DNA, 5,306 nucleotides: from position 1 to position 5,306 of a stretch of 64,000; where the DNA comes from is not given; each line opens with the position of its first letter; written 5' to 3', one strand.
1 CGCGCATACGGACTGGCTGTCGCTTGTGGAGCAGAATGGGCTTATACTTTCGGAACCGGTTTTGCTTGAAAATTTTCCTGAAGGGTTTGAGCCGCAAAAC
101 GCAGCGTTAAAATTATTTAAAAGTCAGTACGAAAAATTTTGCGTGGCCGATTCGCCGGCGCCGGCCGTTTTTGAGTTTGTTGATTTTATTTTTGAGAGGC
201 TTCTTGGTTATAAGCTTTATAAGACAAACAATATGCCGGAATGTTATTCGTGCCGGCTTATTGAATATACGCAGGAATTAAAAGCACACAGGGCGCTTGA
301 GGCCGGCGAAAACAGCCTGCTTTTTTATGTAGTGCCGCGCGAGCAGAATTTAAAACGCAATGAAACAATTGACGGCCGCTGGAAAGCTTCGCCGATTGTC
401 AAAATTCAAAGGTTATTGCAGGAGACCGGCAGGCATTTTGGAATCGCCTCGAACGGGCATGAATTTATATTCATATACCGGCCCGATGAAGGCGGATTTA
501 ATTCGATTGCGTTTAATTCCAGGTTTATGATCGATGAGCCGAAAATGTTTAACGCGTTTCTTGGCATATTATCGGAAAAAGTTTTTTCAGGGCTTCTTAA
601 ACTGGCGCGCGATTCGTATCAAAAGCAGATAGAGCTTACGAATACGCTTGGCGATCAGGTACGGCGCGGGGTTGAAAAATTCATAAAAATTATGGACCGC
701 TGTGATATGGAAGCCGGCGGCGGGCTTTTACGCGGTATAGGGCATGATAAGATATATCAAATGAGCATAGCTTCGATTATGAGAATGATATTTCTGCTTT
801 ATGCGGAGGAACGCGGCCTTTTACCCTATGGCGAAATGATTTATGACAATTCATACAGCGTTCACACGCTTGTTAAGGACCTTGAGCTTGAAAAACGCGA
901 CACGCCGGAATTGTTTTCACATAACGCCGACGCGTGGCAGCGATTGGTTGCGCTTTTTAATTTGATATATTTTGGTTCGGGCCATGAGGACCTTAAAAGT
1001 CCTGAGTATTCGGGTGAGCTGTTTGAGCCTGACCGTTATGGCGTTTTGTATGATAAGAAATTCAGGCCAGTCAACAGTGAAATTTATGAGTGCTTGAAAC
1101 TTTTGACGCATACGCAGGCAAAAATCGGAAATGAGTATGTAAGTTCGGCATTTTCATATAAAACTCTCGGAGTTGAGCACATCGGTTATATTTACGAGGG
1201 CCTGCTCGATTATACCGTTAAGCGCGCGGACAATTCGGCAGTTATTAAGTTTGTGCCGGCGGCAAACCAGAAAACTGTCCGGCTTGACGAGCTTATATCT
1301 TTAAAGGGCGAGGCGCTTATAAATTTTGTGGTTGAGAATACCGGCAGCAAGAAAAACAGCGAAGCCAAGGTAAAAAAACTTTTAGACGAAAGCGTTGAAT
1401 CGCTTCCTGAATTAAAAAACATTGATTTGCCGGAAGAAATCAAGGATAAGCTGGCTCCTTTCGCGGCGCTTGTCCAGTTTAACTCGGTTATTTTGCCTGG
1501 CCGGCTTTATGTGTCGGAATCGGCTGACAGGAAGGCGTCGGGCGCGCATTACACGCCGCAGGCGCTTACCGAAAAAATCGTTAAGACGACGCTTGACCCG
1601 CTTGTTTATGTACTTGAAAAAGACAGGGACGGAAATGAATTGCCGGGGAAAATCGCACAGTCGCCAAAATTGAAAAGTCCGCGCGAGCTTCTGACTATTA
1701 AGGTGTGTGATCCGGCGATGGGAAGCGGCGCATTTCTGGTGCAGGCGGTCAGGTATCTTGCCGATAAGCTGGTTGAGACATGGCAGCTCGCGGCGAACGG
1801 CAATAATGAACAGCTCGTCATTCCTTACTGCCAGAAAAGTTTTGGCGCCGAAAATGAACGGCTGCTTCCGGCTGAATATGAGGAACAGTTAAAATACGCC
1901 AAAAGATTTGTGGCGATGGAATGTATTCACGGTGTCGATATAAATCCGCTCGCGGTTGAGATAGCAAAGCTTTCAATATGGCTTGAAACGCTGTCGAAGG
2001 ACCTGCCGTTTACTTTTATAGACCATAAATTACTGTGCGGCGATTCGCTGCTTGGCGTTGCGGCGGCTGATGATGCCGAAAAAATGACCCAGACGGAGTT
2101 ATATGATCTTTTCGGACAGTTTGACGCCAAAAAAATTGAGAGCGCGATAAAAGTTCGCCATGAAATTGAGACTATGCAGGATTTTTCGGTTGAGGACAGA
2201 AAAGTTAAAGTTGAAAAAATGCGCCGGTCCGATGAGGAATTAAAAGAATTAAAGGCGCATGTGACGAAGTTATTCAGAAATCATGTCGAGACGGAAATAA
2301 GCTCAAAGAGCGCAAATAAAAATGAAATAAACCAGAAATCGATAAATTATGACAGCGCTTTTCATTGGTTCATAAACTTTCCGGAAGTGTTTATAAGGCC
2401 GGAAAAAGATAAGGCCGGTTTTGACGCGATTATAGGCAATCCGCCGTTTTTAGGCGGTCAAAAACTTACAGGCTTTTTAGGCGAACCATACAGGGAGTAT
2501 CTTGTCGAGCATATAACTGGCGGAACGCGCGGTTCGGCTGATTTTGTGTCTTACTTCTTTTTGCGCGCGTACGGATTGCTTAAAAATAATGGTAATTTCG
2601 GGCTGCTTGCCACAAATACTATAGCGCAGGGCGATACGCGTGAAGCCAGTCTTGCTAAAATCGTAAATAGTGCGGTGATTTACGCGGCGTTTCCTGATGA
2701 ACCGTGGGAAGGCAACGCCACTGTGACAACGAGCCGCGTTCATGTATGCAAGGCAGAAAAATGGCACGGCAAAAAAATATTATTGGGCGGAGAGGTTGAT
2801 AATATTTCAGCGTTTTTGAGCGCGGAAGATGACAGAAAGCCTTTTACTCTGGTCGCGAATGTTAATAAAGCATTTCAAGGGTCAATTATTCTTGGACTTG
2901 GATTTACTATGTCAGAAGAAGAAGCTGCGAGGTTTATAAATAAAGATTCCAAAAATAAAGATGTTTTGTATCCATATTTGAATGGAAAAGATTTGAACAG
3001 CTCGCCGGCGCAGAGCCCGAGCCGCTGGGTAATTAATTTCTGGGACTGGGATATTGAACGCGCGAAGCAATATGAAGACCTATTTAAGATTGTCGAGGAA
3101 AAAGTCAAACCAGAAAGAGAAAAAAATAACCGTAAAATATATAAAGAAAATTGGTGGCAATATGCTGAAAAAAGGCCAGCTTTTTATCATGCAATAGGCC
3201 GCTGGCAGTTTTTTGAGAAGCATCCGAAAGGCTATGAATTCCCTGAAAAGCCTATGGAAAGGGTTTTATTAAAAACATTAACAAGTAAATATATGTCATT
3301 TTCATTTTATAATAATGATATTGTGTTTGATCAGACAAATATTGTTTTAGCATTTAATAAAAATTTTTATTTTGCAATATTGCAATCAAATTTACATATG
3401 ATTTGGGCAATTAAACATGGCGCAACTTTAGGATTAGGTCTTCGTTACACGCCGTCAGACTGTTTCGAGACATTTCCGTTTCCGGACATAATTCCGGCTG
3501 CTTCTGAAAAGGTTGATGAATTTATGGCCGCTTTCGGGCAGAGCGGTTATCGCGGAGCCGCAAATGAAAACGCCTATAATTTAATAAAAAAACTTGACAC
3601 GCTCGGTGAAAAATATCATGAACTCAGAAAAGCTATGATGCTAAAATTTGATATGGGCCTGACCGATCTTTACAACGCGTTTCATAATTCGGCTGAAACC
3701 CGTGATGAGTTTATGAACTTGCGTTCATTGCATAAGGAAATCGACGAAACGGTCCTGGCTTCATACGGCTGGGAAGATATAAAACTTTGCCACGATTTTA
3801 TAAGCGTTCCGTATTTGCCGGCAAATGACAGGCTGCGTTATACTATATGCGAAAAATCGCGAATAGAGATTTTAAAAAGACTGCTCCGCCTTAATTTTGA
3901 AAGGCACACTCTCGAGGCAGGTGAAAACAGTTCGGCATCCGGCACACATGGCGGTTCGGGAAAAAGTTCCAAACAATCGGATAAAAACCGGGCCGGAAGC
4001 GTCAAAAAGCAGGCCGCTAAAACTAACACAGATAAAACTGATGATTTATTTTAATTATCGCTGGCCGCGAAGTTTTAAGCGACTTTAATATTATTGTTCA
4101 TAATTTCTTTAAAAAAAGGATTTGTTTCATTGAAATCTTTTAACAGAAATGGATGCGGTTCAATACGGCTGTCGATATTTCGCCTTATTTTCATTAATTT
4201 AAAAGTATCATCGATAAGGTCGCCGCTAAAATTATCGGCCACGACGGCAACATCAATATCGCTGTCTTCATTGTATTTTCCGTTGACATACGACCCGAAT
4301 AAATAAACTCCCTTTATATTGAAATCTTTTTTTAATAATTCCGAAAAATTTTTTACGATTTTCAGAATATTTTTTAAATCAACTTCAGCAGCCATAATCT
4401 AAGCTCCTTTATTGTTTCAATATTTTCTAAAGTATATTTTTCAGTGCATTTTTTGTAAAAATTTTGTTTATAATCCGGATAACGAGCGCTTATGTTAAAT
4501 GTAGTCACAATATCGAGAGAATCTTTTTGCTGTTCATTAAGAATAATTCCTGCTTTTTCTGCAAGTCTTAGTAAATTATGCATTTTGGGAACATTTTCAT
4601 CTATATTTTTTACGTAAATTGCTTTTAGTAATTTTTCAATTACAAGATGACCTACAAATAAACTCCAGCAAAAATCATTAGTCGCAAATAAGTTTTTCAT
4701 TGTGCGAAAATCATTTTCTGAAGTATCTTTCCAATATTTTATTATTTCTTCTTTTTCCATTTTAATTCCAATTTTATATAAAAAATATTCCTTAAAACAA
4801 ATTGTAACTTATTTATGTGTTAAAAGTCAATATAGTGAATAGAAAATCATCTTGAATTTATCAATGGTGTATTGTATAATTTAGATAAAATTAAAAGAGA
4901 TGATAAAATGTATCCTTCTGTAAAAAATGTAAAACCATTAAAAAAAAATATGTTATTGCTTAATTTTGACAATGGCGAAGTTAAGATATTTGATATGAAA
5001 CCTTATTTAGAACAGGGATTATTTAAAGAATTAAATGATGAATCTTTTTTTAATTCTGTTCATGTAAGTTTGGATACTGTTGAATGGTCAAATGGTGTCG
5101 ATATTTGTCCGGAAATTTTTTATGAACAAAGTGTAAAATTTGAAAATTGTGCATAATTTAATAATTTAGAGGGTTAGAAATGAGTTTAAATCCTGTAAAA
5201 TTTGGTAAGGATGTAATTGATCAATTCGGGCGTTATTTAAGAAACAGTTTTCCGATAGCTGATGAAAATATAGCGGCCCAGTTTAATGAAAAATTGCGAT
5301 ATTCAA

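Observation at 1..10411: MmeI-family methyltransferase plus giant helicase-DUF1998-endonuclease fusion: compact, non-canonical DISARM/Druantia-like defence candidate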

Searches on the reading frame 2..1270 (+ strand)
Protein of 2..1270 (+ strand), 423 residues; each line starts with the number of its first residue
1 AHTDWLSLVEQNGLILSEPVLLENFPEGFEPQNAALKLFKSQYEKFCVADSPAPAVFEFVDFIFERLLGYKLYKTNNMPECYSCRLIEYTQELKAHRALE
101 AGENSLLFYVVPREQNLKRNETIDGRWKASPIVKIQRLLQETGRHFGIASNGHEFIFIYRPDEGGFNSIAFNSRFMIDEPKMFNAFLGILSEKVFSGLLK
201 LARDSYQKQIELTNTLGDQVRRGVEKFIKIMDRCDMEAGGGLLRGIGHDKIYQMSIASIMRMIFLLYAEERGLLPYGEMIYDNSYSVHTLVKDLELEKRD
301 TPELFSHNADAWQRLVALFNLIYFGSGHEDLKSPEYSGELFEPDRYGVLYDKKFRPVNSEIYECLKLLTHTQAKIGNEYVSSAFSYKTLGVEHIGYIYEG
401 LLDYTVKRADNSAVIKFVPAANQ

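Call 8: search_protein_families(library=pfam, proteins=[window:2-1270:+], max_evalue=10)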
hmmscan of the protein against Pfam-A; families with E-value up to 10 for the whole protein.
seq(423 aa): 0 families

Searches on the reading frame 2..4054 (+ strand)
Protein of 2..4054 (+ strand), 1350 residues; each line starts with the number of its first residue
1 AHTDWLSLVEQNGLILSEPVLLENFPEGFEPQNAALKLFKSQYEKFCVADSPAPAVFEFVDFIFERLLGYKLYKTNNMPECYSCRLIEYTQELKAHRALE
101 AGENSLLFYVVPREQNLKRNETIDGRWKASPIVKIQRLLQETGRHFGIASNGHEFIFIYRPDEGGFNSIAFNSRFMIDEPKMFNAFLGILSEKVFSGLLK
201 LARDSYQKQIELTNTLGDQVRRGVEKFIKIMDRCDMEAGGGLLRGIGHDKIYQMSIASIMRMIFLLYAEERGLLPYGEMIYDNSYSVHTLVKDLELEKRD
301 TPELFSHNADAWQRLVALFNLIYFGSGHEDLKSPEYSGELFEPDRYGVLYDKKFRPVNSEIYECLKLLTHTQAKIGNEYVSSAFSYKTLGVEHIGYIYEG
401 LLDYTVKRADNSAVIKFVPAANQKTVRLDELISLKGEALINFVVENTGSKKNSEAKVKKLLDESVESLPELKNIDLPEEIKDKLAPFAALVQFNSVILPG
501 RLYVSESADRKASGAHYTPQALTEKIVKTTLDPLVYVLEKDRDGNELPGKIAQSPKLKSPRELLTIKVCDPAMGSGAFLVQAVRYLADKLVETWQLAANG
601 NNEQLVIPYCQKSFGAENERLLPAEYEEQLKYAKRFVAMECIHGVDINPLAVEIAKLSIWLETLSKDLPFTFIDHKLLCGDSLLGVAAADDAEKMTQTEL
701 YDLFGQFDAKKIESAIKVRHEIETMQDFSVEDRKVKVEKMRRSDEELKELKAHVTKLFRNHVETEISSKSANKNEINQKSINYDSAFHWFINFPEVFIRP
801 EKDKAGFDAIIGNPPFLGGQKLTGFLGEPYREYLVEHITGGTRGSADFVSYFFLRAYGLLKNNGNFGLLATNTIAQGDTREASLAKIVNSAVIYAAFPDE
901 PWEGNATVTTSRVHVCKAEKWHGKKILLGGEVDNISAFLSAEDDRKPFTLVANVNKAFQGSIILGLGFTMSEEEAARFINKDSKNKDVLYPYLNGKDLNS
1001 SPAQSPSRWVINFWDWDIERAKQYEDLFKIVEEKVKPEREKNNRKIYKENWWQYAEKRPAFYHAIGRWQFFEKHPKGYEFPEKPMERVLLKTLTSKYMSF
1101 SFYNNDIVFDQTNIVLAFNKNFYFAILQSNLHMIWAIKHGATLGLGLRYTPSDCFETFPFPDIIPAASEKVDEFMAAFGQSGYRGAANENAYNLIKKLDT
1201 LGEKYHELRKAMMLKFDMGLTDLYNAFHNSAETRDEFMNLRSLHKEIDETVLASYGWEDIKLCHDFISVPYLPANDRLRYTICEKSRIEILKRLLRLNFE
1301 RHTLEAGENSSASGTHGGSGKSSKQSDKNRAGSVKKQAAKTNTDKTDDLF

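Call 5: search_protein_families(library=pfam, proteins=[window:2-4054:+], max_evalue=0.01)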
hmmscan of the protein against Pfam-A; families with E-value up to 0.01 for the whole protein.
window:2-4054:+ (1350 aa): 4 families
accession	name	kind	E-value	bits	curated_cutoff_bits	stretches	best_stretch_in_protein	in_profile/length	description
PF07669.17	Eco57I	-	1.9e-25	90.4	25.3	1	640-878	1-141/171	Eco57I restriction-modification methylase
PF20473.4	MmeI_Mtase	-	3.9e-17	62.7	27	2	808-909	137-238/259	MmeI, DNA-methyltransferase domain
PF20466.3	MmeI_TRD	-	1e-11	45.1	27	1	967-1163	31-207/207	MmeI, target recognition domain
PF02384.22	N6_Mtase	-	2e-06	27.8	20.4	1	509-598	21-80/311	N-6 DNA Methylase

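Call 6: search_protein_families(library=padloc, proteins=[window:2-4054:+], max_evalue=0.01)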
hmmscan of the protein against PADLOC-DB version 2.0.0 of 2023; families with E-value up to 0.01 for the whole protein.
window:2-4054:+ (1350 aa): 41 families (the best 25 are shown)
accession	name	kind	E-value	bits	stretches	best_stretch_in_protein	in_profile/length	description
PDLC02643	DrmMI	-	0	1222.6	2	2-756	10-791/1347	DrmMI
PDLC02644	DrmMI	-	9.9e-207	687.1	3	786-1165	364-760/988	DrmMI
PDLC03618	REase_MTase_IIG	-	6.2e-204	677.9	3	123-746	145-773/1429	Type IIG restriction enzyme-methyltransferase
PDLC02638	DrmMI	-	1.4e-176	587.4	2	2-767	7-804/935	DrmMI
PDLC02646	DrmMI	-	3.7e-138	459.9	3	785-1165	264-639/792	DrmMI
PDLC02640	DrmMI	-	6e-114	379.7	3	850-1162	534-843/1015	DrmMI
PDLC02645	DrmMI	-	2.5e-112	374.5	1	2-727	7-753/772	DrmMI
PDLC02639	DrmMI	-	1.4e-103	345.7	2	260-736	1-439/803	DrmMI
PDLC03627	REase_MTase_IIG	-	1.1e-82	276.3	2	808-1306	564-1029/1136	Type IIG restriction enzyme-methyltransferase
PDLC03599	REase_MTase_IIG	-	7.6e-69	230.6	2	807-1258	470-909/959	Type IIG restriction enzyme-methyltransferase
PDLC03622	REase_MTase_IIG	-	1.6e-64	215.9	2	189-438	63-326/1524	Type IIG restriction enzyme-methyltransferase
PDLC02642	DrmMI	-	5.6e-59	198.1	1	2-536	8-575/594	DrmMI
PDLC02626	DrmD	-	2e-37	127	2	1196-1336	58-190/276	DrmD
PDLC03620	REase_MTase_IIG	-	1.7e-32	110.1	2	500-816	544-864/1378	Type IIG restriction enzyme-methyltransferase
PDLC03598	REase_MTase_IIG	-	1.8e-31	106.9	2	808-1175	482-842/912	Type IIG restriction enzyme-methyltransferase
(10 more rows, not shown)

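Call 7: search_protein_families(library=ncbifam, proteins=[window:2-4054:+], max_evalue=0.01)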
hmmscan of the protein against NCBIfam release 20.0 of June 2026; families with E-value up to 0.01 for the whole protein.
window:2-4054:+ (1350 aa): 4 families
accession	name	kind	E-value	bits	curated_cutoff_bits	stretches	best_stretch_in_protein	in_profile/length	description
NF033452.1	BREX_1_MTaseX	exception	6.1e-11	40.9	500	1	536-873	287-567/1210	BREX-1 system adenine-specific DNA-methyltransferase PglX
NF033451.1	BREX_2_MTaseX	equivalog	9.6e-07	26.9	400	1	638-697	265-329/1185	BREX-2 system adenine-specific DNA-methyltransferase PglX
NF033455.1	BREX_6_MTaseX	exception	1.8e-06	25.7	900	1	551-663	315-400/1319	BREX-6 system adenine-specific DNA-methyltransferase PglX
NF047738.1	antiphage_MADS2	equivalog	0.0081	14.5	720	0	567-636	334-403/654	methylation-associated defense system DNA methyltransferase MAD2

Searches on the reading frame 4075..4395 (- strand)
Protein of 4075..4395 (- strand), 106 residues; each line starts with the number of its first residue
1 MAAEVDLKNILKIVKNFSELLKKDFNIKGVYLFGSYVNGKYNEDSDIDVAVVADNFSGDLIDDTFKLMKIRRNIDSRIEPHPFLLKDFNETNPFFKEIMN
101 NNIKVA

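Call 5: search_protein_families(library=pfam, proteins=[window:4075-4395:-], max_evalue=0.01)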
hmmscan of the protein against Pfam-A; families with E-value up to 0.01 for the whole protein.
window:4075-4395:- (106 aa): 5 families
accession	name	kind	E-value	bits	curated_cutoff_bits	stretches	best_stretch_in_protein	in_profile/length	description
PF18765.7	Polbeta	-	7.4e-15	55.3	26.9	1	17-103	3-85/93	Polymerase beta, Nucleotidyltransferase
PF01909.29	NTP_transf_2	-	4.9e-13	49.7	21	1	15-76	2-63/93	Nucleotidyltransferase domain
PF22600.2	MTPAP-like_central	-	2.6e-07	31.2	27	1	6-57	18-69/139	Poly(A) RNA polymerase, mitochondrial-like, central palm domain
PF20697.3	NTase-conflict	-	0.0021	18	24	1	14-73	2-65/259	Pol beta superfamily nucleotidyltransferase in conflict systems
PF12633.13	Adenyl_cycl_N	-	0.0096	16.4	27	1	18-54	79-119/199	Adenylate cyclase NT domain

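Call 6: search_protein_families(library=padloc, proteins=[window:4075-4395:-], max_evalue=0.01)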
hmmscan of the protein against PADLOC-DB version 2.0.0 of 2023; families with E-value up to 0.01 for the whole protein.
window:4075-4395:- (106 aa): 11 families
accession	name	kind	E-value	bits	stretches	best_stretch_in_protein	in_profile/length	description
PDLC04907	PDC-S09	-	1.6e-12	45.6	1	9-103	9-107/114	-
PDLC04906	PDC-S09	-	6.5e-11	40.5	1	7-55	4-52/98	-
PDLC04903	PDC-S09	-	2.2e-10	38.8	1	8-103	5-106/108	-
PDLC04905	PDC-S09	-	1.7e-07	29.5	1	16-97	10-89/101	-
PDLC04368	PDC-M05A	-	2e-07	29.1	1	24-101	104-183/201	-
PDLC04904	PDC-S09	-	3.8e-06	25.1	1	8-55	6-53/104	-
PDLC04902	PDC-S09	-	3.3e-05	22.1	1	21-57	15-51/97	-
PDLC04372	PDC-M05A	-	3.8e-05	22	1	14-101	65-152/167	-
PDLC04369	PDC-M05A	-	0.00052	17.7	1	13-99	91-177/201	-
PDLC04901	PDC-S09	-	0.0036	16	1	9-53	3-47/126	-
PDLC00805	Cyclase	-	0.0042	14.6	1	15-55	51-95/314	oligonucleotide-cyclase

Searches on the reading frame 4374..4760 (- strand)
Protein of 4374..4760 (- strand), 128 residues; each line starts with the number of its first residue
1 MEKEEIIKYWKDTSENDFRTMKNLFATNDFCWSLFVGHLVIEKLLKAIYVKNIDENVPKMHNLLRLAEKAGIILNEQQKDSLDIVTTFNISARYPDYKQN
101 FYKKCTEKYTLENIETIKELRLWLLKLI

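Call 5: search_protein_families(library=pfam, proteins=[window:4374-4760:-], max_evalue=0.01)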
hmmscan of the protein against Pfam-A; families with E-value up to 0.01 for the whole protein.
window:4374-4760:- (128 aa): 1 family
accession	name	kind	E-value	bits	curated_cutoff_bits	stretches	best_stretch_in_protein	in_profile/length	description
PF05168.19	HEPN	-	4.8e-17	62.6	22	1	8-124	2-114/117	HEPN domain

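Call 6: search_protein_families(library=padloc, proteins=[window:4374-4760:-], max_evalue=0.01)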
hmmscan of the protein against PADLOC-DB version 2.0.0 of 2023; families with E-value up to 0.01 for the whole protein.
window:4374-4760:- (128 aa): 0 families

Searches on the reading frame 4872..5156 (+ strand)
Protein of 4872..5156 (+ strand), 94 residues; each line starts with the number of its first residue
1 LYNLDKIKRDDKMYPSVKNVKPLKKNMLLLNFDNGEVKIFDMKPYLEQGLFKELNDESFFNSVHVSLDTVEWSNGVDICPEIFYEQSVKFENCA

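Call 5: search_protein_families(library=pfam, proteins=[window:4872-5156:+], max_evalue=0.01)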
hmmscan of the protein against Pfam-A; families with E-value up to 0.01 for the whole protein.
window:4872-5156:+ (94 aa): 1 family
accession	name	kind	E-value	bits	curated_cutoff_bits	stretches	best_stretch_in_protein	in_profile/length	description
PF10387.14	DUF2442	-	6.4e-14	52.4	23.9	1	17-87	1-70/72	Protein of unknown function (DUF2442)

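Call 6: search_protein_families(library=padloc, proteins=[window:4872-5156:+], max_evalue=0.01)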
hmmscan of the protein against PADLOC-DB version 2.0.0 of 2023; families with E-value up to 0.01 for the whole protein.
window:4872-5156:+ (94 aa): 0 families

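Call 7: search_protein_families(library=ncbifam, proteins=[window:4872-5156:+], max_evalue=0.01)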
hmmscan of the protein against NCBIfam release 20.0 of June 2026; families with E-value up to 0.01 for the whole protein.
window:4872-5156:+ (94 aa): 0 families
